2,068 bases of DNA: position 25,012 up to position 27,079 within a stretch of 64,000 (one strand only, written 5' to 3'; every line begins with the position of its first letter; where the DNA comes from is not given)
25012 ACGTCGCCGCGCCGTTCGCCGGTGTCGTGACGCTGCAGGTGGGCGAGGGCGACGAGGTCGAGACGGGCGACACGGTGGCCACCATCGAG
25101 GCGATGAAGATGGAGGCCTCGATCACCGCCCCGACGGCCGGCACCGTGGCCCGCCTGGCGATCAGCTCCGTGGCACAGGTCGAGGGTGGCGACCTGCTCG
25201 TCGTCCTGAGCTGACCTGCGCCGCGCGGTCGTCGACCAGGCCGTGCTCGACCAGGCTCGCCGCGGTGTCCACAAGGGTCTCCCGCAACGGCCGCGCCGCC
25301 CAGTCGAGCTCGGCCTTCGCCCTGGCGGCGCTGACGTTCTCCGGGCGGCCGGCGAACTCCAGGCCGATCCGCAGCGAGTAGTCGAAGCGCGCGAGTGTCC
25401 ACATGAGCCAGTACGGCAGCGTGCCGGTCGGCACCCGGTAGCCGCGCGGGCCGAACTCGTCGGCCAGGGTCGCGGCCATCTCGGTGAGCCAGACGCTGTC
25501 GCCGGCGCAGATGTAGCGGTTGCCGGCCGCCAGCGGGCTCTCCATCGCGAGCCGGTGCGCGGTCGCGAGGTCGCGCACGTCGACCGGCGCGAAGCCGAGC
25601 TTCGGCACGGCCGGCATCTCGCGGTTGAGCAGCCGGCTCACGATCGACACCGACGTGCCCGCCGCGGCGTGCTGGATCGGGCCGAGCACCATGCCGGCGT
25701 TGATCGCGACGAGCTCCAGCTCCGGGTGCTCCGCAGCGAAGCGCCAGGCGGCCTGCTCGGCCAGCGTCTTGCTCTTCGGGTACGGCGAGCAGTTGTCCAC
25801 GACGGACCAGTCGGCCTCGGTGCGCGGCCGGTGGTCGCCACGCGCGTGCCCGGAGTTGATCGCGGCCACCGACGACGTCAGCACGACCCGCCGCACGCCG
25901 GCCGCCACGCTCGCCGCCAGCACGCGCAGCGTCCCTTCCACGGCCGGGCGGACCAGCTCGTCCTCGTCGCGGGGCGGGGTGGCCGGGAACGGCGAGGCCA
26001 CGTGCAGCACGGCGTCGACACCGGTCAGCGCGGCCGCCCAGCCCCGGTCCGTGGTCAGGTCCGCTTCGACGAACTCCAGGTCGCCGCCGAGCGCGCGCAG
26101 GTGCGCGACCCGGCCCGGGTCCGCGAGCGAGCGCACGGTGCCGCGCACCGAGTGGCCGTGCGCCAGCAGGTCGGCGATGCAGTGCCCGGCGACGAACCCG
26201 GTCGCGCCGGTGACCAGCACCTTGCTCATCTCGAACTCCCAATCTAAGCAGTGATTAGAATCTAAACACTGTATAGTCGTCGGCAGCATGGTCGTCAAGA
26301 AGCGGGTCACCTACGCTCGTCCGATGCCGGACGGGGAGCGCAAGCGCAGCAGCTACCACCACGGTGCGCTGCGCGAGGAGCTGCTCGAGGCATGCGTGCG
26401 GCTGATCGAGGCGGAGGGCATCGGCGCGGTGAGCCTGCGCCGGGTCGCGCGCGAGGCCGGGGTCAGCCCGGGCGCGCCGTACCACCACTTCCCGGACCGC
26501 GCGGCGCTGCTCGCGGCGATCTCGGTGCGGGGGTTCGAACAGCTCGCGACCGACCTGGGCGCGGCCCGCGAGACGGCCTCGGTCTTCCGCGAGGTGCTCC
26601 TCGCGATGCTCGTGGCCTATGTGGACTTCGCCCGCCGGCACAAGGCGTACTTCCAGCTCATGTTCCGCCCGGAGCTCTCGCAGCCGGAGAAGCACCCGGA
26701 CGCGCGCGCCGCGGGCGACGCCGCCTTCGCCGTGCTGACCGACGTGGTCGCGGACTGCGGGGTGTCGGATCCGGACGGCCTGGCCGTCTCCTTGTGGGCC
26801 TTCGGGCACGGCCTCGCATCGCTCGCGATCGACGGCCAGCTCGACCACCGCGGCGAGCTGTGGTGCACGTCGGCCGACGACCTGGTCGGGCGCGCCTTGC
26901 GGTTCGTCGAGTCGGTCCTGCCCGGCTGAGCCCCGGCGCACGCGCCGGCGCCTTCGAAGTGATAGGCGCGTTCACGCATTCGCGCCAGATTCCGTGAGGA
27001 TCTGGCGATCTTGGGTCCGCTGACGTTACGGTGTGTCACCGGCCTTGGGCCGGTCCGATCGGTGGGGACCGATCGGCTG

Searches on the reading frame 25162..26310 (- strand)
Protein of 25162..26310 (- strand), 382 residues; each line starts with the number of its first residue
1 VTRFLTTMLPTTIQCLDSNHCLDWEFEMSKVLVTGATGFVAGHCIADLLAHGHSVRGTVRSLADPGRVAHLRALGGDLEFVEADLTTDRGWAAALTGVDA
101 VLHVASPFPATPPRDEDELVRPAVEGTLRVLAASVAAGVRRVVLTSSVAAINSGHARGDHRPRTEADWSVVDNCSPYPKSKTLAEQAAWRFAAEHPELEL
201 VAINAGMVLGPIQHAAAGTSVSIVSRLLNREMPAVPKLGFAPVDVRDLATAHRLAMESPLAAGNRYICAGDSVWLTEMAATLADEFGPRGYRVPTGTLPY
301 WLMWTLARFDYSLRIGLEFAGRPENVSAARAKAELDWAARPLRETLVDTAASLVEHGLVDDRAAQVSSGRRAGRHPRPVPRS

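Call 10: search_protein_families(library=pfam, proteins=[window:25162-26310:-], max_evalue=0.001)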
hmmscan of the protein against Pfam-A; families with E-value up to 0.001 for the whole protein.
window:25162-26310:- (382 aa): 6 families
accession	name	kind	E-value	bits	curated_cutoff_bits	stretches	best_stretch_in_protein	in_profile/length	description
PF01370.27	Epimerase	-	5.7e-25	88.6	20.9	1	31-261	1-230/240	NAD dependent epimerase/dehydratase family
PF01073.25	3Beta_HSD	-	3.5e-16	59.5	22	1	32-256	1-229/280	3-beta hydroxysteroid dehydrogenase/isomerase family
PF13460.12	NAD_binding_10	-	8.7e-14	52.2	27.2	1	35-153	1-104/184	NAD(P)H-binding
PF05368.20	NmrA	-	1.4e-09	38.4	27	1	29-149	3-108/298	NmrA-like family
PF16363.11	GDP_Man_Dehyd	-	5.2e-08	33.2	27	1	32-192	1-168/332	GDP-mannose 4,6 dehydratase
PF07993.18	NAD_binding_4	-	9.6e-08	31.9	20.1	1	33-215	1-211/258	Male sterility protein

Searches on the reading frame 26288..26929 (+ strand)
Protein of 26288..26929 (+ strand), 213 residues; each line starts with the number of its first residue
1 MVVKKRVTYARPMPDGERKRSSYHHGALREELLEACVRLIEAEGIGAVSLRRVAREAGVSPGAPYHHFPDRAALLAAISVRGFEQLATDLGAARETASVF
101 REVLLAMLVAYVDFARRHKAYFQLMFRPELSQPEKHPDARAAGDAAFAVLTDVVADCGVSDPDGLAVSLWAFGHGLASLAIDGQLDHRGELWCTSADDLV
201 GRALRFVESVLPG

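Call 10: search_protein_families(library=pfam, proteins=[window:26288-26929:+], max_evalue=0.001)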
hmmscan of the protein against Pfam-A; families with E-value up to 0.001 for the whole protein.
window:26288-26929:+ (213 aa): 2 families
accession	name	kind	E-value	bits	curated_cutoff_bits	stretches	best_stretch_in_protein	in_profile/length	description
PF13305.11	TetR_C_33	-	3.5e-17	63.4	26.8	1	104-188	1-89/103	Tetracyclin repressor-like, C-terminal domain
PF00440.29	TetR_N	-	1.7e-13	50.5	24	1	32-78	1-47/47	Bacterial regulatory proteins, tetR family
